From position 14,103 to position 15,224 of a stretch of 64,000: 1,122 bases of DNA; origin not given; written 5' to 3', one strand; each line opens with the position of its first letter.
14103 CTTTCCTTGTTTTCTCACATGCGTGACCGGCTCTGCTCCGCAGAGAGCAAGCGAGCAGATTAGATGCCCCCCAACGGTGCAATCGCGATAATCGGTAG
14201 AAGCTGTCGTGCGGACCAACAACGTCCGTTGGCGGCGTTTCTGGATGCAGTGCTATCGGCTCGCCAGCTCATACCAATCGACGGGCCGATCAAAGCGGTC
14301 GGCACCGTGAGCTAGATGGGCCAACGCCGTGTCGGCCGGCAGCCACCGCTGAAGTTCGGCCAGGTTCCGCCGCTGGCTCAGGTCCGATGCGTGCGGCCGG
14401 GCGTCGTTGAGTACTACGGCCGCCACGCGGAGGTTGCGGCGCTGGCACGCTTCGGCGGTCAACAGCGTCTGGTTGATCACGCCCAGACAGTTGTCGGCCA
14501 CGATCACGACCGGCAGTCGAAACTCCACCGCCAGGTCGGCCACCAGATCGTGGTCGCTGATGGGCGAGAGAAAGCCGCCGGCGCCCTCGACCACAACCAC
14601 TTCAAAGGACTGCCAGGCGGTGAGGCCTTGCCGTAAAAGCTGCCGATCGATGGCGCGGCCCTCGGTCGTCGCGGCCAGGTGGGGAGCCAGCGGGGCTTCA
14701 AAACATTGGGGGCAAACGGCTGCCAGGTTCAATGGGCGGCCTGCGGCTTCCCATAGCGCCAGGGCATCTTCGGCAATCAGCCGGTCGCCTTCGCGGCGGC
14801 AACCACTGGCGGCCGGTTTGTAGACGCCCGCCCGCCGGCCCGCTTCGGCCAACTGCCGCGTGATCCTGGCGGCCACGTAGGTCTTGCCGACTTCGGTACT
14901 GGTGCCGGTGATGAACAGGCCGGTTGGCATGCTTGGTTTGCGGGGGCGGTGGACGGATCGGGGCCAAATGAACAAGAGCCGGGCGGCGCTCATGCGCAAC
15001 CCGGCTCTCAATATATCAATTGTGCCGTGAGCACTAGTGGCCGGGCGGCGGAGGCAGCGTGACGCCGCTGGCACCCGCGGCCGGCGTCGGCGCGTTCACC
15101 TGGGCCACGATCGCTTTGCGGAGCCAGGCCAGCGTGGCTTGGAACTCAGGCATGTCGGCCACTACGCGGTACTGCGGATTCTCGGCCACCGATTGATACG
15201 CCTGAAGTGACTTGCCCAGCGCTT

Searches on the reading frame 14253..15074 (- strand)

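Call 19: search_protein_families(library=pfam, proteins=[window:14253-15074:-], max_evalue=0.001)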
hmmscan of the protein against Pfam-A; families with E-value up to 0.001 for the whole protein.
window:14253-15074:- (273 aa): 3 families
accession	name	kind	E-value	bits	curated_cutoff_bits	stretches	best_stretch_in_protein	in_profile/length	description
PF13500.12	AAA_26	-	1.2e-38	133.4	27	1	52-234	2-172/198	AAA domain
PF01656.29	CbiA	-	3.9e-07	30.5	25.4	1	54-243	2-101/125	CobQ/CobB/MinD/ParA nucleotide binding domain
PF07755.17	DUF1611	-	0.00071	19.5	25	0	53-112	15-73/201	Domain of unknown function (DUF1611_C) P-loop domain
